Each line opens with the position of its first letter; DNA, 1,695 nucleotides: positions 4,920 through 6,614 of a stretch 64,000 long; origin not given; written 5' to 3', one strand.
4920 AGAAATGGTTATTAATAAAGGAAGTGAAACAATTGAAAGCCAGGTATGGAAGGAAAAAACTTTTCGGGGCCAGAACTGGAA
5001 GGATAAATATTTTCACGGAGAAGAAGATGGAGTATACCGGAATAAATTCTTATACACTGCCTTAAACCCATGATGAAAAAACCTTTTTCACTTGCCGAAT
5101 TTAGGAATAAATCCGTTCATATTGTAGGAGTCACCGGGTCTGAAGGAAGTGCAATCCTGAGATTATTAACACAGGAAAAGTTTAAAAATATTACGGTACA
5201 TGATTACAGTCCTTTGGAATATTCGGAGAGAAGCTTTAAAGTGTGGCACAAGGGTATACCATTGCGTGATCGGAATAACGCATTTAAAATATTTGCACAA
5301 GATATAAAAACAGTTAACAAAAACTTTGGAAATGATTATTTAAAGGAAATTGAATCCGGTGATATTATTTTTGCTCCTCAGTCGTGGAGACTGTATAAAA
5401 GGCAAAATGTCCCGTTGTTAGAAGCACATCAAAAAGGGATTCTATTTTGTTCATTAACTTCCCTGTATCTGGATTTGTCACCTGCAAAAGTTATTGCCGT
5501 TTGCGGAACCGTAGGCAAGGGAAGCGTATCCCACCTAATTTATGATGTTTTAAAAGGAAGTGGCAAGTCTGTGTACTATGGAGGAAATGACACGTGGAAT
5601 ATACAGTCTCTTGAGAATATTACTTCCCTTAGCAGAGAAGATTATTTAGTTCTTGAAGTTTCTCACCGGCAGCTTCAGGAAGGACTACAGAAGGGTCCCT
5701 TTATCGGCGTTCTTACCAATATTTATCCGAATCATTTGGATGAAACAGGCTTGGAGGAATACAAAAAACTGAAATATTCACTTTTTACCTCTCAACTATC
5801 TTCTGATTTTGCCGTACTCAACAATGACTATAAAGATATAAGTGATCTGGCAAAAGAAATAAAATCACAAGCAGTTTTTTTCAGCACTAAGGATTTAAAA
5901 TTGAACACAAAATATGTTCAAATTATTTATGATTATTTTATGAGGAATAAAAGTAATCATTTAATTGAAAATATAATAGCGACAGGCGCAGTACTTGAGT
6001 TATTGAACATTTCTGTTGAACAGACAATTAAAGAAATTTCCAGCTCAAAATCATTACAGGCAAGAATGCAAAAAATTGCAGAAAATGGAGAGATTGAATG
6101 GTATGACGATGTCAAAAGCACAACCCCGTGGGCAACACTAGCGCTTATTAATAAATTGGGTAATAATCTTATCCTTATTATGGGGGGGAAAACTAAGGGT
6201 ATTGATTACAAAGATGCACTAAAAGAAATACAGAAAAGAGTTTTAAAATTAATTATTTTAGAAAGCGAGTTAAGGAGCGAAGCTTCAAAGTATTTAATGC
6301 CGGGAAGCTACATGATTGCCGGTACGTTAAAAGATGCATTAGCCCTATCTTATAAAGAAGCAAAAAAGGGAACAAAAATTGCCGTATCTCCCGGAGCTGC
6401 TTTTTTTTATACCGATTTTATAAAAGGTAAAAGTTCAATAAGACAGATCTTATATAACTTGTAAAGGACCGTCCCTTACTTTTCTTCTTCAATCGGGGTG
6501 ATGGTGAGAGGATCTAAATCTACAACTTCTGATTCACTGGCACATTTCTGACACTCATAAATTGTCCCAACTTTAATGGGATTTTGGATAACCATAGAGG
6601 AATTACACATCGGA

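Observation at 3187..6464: Overlapping four-gene operon: histidine phosphatase, PAP2 phosphatase, NlpC/P60-like hydrolase and an orphan MurD-like ligase, abutting the carrier-protein locus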

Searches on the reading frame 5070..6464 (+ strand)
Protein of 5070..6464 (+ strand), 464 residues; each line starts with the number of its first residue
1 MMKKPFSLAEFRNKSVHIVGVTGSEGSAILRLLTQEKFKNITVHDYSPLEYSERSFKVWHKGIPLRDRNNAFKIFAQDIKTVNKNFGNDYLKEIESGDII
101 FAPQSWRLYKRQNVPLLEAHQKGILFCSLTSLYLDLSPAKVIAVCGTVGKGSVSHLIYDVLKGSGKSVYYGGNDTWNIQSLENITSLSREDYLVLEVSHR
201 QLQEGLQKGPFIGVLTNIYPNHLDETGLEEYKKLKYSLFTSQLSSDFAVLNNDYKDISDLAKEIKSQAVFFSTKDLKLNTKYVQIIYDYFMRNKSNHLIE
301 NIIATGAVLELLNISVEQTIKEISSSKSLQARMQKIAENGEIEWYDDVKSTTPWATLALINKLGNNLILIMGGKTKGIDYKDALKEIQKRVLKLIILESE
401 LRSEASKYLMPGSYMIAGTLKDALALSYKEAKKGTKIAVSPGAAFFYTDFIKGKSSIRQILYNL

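Call 3: search_protein_families(library=pfam, proteins=[window:5070-6464:+], max_evalue=0.01)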
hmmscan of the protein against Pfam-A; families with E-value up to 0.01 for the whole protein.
window:5070-6464:+ (464 aa): 2 families
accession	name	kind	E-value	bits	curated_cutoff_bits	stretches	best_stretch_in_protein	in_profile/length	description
PF08245.18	Mur_ligase_M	-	3e-20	73.5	24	1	144-281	1-155/200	Mur ligase middle domain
PF02875.26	Mur_ligase_C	-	6.5e-06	27.4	28.4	1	332-440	2-124/127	Mur ligase, glutamate ligase domain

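Call 4: search_protein_families(library=ncbifam, proteins=[window:5070-6464:+], max_evalue=0.01)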
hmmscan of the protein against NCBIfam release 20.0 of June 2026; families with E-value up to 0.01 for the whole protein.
window:5070-6464:+ (464 aa): 20 families
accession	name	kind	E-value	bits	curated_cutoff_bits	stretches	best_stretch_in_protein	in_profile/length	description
TIGR01087.1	murD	equivalog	1e-49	169.8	211.95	1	116-446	80-422/441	UDP-N-acetylmuramoyl-L-alanine--D-glutamate ligase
NF001126.0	PRK00139.1-4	equivalog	9.7e-19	67.3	373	1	94-342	57-342/486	UDP-N-acetylmuramoyl-L-alanyl-D-glutamate--2,6-diaminopimelate ligase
TIGR01143.1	murF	subfamily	1.5e-16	60.4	288.6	1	110-361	45-316/418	UDP-N-acetylmuramoyl-tripeptide--D-alanyl-D-alanine ligase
TIGR01085.1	murE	subfamily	1.4e-14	53.9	257.3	1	113-339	57-329/472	UDP-N-acetylmuramyl-tripeptide synthetase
TIGR01082.1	murC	equivalog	5.5e-14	52.1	335.1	1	108-347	68-322/449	UDP-N-acetylmuramate--L-alanine ligase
NF053646.1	pMurD1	equivalog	2.5e-13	49.5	610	1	115-347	85-333/465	pseudomurein biosynthesis peptide ligase pMurD1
NF053648.1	pMurE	equivalog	6.9e-13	48.1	600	1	139-342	98-330/464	pseudomurein biosynthesis peptide ligase pMurE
NF053645.1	pMurC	equivalog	1.6e-12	46.9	560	1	18-276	3-248/492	pseudomurein biosynthesis peptide ligase pMurC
NF001124.0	PRK00139.1-2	equivalog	4.3e-12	45.5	476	1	100-347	69-356/500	UDP-N-acetylmuramoyl-L-alanyl-D-glutamate--2,6-diaminopimelate ligase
NF053647.1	pMurD2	equivalog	3.2e-11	42.8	550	1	79-399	46-344/405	pseudomurein biosynthesis peptide ligase pMurD2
NF008896.0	PRK11929.1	equivalog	1.4e-09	36.4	1023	1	139-339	112-352/965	bifunctional UDP-N-acetylmuramoyl-L-alanyl-D-glutamate--2,6-diaminopimelate ligase MurE/UDP-N-acetylmuramoyl-tripeptide--D-alanyl-D-alanine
NF010628.0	PRK14022.1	equivalog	1.2e-07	30.9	536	1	140-343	112-342/483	UDP-N-acetylmuramoyl-L-alanyl-D-glutamate--L-lysine ligase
TIGR02068.2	cya_phycin_syn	equivalog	6.1e-07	27.8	850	1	141-275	481-633/862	cyanophycin synthetase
NF010623.0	PRK14016.1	subfamily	1.5e-06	26.7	877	1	141-275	482-635/871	cyanophycin synthetase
NF008041.0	PRK10773.1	equivalog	3.1e-06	26.2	551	1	129-274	90-242/453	UDP-N-acetylmuramoyl-tripeptide--D-alanyl-D-alanine ligase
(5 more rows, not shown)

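Call 8: find_homologous_proteins(query=window:5070-6461:+, max_evalue=0.00001)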
Query window:5070-6461:+ (464 aa): 176 proteins with E <= 0.00001 among 8000 candidates; the best 120 are listed.
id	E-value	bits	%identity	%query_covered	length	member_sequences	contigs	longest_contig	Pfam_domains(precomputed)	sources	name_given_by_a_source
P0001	0.0e+0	1022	100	100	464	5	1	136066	PF02875.27,PF08245.19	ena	-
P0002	3.9e-204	697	68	99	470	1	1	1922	PF08245.19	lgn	-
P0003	3.4e-191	654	63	100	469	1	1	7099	PF08245.19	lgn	-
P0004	5.9e-137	475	50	98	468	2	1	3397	PF02875.27,PF08245.19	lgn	-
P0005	1.6e-136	474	48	98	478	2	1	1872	PF02875.27,PF08245.19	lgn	-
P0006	5.0e-135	469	49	98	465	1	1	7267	PF02875.27,PF08245.19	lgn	-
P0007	1.9e-133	464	48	98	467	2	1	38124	PF02875.27,PF08245.19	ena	-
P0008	2.9e-133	463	48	98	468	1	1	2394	PF02875.27,PF08245.19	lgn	-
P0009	1.3e-132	461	47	98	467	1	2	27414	PF02875.27,PF08245.19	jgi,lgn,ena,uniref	uniref:Uncharacterized protein n=1 Tax=candidate division CPR3 bacterium TaxID=2268181 RepID=A0A7C4M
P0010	1.9e-132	461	48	98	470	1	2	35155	PF02875.27,PF08245.19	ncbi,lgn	-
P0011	6.1e-132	459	47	100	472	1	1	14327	PF02875.27,PF08245.19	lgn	-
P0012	6.3e-132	459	48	98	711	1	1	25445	PF02875.27,PF08245.19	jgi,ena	-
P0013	1.3e-131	458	49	98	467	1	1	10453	PF02875.27,PF08245.19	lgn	-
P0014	2.1e-131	457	48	98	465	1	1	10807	PF02875.27,PF08245.19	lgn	-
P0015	2.6e-131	457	48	98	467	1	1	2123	PF02875.27,PF08245.19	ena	-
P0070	5.6e-119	416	45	100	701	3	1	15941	PF08245.19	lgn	-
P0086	2.1e-112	395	44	99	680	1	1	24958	PF02875.27,PF08245.19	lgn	-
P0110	2.2e-68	250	34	96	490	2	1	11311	PF02875.27,PF08245.19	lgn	-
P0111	5.8e-65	238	32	96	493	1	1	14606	PF02875.27,PF08245.19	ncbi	-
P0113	1.7e-63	233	33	98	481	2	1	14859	PF02875.27,PF08245.19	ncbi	-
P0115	6.3e-57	212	33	98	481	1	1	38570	PF02875.27,PF08245.19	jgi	jgi:UDP-N-acetylmuramoylalanine--D-glutamate ligase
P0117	1.0e-53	201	31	94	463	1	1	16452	PF02875.27,PF08245.19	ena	-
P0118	5.9e-52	195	30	97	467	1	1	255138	PF08245.19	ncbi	-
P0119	7.7e-52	195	35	95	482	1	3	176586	PF02875.27,PF08245.19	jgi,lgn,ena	-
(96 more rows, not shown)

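Call 9: search_solved_structures(query=window:5070-6461:+, max_evalue=0.001, show_alignments=1)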
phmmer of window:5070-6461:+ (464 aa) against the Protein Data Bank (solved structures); distinct sequences matched with E-value up to 0.001: 14.
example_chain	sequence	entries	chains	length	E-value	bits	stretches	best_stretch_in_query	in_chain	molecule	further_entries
3lk7_A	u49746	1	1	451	3.5e-31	112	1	119-446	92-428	UDP-N-acetylmuramoylalanine--D-glutamate ligase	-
4buc_A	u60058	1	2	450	5.9e-21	78.3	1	121-460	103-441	UDP-N-ACETYLMURAMOYLALANINE--D-GLUTAMATE LIGASE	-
7sir_A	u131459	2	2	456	1.1e-15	60.9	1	119-446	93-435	UDP-N-acetylmuramoylalanine--D-glutamate ligase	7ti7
8dp2_A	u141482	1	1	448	1.7e-12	50.4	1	295-445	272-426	UDP-N-acetylmuramoylalanine--D-glutamate ligase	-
7sy9_A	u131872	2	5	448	1.7e-12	50.4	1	295-445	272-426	UDP-N-acetylmuramoylalanine--D-glutamate ligase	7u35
8v8y_A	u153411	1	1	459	1.5e-10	44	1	119-443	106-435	UDP-N-acetylmuramoylalanine--D-glutamate ligase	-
1e0d_A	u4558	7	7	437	1.6e-10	43.9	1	119-443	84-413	UDP-N-ACETYLMURAMOYLALANINE--D-GLUTAMATE LIGASE | UDP-N-ACETYLMURAMOYL-L-ALANINE:D-GLUTAMATE LIGASE | UDP-N-ACETYLMURAMOYL-L-ALANINE/:D-GLUTAMATE LIGASE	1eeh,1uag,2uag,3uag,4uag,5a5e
5a5f_A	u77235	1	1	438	1.6e-10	43.9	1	119-443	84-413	UDP-N-ACETYLMURAMOYLALANINE--D-GLUTAMATE LIGASE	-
2wjp_A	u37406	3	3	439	1.6e-10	43.9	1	119-443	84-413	UDP-N-ACETYLMURAMOYLALANINE--D-GLUTAMATE LIGASE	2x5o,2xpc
2jff_A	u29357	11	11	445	1.7e-10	43.8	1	119-443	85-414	UDP-N-ACETYLMURAMOYLALANINE--D-GLUTAMATE LIGASE | UDP-N-ACETYLMURAMOYL-ALANINE-D-GLUTAMATE LIGASE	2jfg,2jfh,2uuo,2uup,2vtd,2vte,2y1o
8v8w_A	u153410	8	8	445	1.7e-10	43.8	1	119-443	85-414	UDP-N-acetylmuramoylalanine--D-glutamate ligase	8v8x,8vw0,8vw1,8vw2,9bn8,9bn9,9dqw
1gg4_A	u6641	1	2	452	0.00044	22.7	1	120-269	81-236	UDP-N-ACETYLMURAMOYLALANYL-D-GLUTAMYL-2,6-DIAMINOPIMELATE-D-ALANYL-D-ALANYL LIGASE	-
6vr8_I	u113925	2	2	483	0.00058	22.3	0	142-334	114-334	Mur ligase middle domain protein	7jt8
7ufp_I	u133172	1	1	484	0.00058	22.3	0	142-334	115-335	Mur ligase middle domain protein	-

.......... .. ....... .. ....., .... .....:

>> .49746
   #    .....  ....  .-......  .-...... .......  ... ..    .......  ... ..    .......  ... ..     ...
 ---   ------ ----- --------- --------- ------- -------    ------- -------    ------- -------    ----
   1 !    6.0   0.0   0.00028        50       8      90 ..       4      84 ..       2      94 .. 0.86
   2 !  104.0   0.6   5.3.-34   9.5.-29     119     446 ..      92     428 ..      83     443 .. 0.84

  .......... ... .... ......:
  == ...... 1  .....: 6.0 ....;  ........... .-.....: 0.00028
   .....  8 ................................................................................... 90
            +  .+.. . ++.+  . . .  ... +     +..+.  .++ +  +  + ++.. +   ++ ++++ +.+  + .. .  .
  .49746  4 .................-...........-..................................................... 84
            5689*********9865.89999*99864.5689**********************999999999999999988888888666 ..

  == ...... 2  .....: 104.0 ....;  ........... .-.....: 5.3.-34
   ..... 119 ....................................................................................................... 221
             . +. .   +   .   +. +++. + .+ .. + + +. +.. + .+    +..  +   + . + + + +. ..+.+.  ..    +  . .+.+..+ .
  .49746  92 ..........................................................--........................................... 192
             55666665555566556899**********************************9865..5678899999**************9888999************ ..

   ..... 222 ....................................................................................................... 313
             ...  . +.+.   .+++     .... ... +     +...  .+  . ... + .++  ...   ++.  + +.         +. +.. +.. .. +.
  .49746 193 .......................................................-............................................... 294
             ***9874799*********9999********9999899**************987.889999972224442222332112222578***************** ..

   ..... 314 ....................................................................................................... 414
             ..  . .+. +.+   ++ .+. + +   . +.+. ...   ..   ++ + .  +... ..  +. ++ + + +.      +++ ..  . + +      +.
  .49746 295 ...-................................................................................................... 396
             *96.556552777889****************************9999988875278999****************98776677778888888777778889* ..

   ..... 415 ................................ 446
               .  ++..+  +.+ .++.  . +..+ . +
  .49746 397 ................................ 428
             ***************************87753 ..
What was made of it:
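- Checked: Its best solved relative is MurD 3lk7, E 3.5e-31 (call 9).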

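Call 11: find_encoding_contigs(protein=P0001, flank=10000, max_places=3)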
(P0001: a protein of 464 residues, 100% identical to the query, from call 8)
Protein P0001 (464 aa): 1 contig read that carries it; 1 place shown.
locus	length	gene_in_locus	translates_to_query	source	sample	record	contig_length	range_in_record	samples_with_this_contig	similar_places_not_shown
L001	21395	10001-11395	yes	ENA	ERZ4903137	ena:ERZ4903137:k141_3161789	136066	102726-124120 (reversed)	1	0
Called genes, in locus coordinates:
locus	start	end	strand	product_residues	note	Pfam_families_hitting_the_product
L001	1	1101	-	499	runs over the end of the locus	PF01053:Cys_Met_Meta_PP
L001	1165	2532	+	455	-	PF10502:Peptidase_S26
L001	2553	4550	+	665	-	PF09586:YfhO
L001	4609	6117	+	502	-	PF13231:PMT_2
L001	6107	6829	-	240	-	PF00535:Glycos_transf_2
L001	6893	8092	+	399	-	PF13439:Glyco_transf_4, PF13579:Glyco_trans_4_4, PF20706:GT4-conflict, PF00982:Glyco_transf_20 (weak), PF00534:Glycos_transf_1, PF13692:Glyco_trans_1_4, PF13524:Glyco_trans_1_2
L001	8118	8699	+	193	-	PF00300:His_Phos_1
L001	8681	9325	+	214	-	PF01569:PAP2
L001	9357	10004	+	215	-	-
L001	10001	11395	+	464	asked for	PF08245:Mur_ligase_M, PF02875:Mur_ligase_C (weak)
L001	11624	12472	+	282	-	PF00291:PALP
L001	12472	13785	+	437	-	-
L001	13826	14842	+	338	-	PF03462:PCRF, PF00472:RF-1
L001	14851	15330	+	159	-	-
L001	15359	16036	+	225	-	PF00005:ABC_tran, PF13304:AAA_21 (faint)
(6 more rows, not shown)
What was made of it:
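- Checked: The source's gene caller starts this gene at 4426 (call 11).
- It is conserved in genome-reduced CPR bacteria and sits among division and envelope genes in Gottesmanbacteria (call 11).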

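Call 13: find_related_loci(query=A1, collection=genome_contigs, flank=10000)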
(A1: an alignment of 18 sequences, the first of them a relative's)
Query A1 (464 aa) in genome_contigs; peptide patterns used: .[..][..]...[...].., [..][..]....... (x = any residue, [..] = any of these).
425 stretches matched a pattern; 162 encode a relative of the query (tblastn E <= 1e-3); the best 80 are kept; 80 distinct loci.
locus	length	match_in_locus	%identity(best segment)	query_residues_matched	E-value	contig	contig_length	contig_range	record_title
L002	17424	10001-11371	47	8-464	4e-134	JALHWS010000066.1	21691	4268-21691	MAG: Candidatus Microgenomates bacterium isolate PFL108 seq_1655250, whole genome shotgun sequence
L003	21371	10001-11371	46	8-464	3e-131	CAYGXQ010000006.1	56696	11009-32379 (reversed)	MAG TPA_asm: uncultured Gammaproteobacteria bacterium isolate ERP119294_co1_458 genome assembly, contig: NODE_544_length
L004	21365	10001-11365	45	8-464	5e-129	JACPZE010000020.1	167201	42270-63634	MAG: Candidatus Gottesmanbacteria bacterium isolate NC_groundwater_881_Pr1_S2p5_36_20 Montesol18_S2p5_coassembly_scaffol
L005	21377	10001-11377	46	8-464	6e-128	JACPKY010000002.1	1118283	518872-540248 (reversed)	MAG: Candidatus Gottesmanbacteria bacterium isolate NC_groundwater_507_Ag_S-0.1um_40_14 S35_SO-1_scaffold_146377, whole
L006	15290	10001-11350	46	16-464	2e-127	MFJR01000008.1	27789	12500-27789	MAG: Candidatus Gottesmanbacteria bacterium RIFCSPLOWO2_01_FULL_39_12b rifcsplowo2_01_scaffold_2560, whole genome shotgu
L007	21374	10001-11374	45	11-464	3e-127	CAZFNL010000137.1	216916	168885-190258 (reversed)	MAG TPA_asm: uncultured Gammaproteobacteria bacterium isolate SRP271791_co1_7 genome assembly, contig: k141_45435, whole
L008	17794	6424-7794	46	8-464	1e-126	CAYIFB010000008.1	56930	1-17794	MAG TPA_asm: uncultured Gammaproteobacteria bacterium isolate ERP119705_co19_135 genome assembly, contig: NODE_284_lengt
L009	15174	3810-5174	42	10-464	3e-122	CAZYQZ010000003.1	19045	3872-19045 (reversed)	MAG TPA_asm: uncultured Gammaproteobacteria bacterium isolate SRP292972_co1_80 genome assembly, contig: NODE_1318_length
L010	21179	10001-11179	46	8-401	2e-115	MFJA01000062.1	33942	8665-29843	MAG: Candidatus Gottesmanbacteria bacterium RBG_16_37_8 RBG_16_scaffold_5865, whole genome shotgun sequence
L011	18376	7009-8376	43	8-464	4e-114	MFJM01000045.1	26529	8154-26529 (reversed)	MAG: Candidatus Gottesmanbacteria bacterium RIFCSPHIGHO2_02_FULL_39_14 rifcsphigho2_02_scaffold_4993, whole genome shotg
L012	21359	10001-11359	42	8-461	5e-113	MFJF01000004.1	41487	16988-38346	MAG: Candidatus Gottesmanbacteria bacterium RIFCSPHIGHO2_01_FULL_40_15 rifcsphigho2_01_scaffold_1383, whole genome shotg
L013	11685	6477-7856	43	7-464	2e-112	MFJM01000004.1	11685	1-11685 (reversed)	MAG: Candidatus Gottesmanbacteria bacterium RIFCSPHIGHO2_02_FULL_39_14 rifcsphigho2_02_scaffold_11173, whole genome shot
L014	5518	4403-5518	48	8-377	2e-108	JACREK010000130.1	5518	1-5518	MAG: Candidatus Gottesmanbacteria bacterium isolate NC_groundwater_1697_Pr3_B-0.1um_39_16 SR-2_scaffold_141_2509770, who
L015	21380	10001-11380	42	7-464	6e-108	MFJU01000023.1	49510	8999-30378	MAG: Candidatus Gottesmanbacteria bacterium RIFCSPLOWO2_01_FULL_42_22 rifcsplowo2_01_scaffold_3354, whole genome shotgun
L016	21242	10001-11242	42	11-464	2e-101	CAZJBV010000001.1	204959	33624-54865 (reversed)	MAG TPA_asm: uncultured Gammaproteobacteria bacterium isolate binchicken_co144_1014 genome assembly, contig: NODE_129_le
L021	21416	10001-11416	33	2-461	7e-66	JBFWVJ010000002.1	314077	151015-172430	MAG: Candidatus Altimarinota bacterium isolate CA_2019_TPBF_91 NODE_314_length_314077_cov_13.888103_TPBF, whole genome s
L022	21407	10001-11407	31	2-464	5e-63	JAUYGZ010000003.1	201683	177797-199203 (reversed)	MAG: bacterium isolate C24_maxbin.053 C24_k141_433671, whole genome shotgun sequence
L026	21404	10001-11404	30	12-461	8e-45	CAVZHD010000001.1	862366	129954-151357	MAG: uncultured bacterium isolate MFD04716.bin.1.11 genome assembly, contig: contig_41970, whole genome shotgun sequence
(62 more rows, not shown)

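Call 23: find_encoding_contigs(protein=P0119, flank=10000, max_places=1)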
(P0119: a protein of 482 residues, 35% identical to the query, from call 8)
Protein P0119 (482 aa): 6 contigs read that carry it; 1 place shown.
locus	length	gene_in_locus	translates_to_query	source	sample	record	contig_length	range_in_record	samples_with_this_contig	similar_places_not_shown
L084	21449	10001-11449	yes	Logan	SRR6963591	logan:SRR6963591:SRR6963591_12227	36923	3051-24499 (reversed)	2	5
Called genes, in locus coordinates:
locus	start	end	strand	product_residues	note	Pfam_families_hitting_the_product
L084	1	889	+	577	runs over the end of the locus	PF03717:PBP_dimer, PF00905:Transpeptidase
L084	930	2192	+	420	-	PF08245:Mur_ligase_M, PF02875:Mur_ligase_C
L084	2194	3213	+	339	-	PF00953:Glycos_transf_4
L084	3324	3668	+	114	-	PF18908:DUF5663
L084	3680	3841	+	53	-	-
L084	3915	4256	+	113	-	PF18908:DUF5663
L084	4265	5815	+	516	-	-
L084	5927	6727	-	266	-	-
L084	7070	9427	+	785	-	-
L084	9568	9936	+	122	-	PF05635:23S_rRNA_IVP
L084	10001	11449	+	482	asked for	PF08245:Mur_ligase_M, PF02875:Mur_ligase_C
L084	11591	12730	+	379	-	PF01098:FTSW_RODA_SPOVE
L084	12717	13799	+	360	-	PF03033:Glyco_transf_28, PF04101:Glyco_tran_28_C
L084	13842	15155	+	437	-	PF01225:Mur_ligase, PF08245:Mur_ligase_M, PF02875:Mur_ligase_C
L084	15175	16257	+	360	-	PF03816:LytR_cpsA_psr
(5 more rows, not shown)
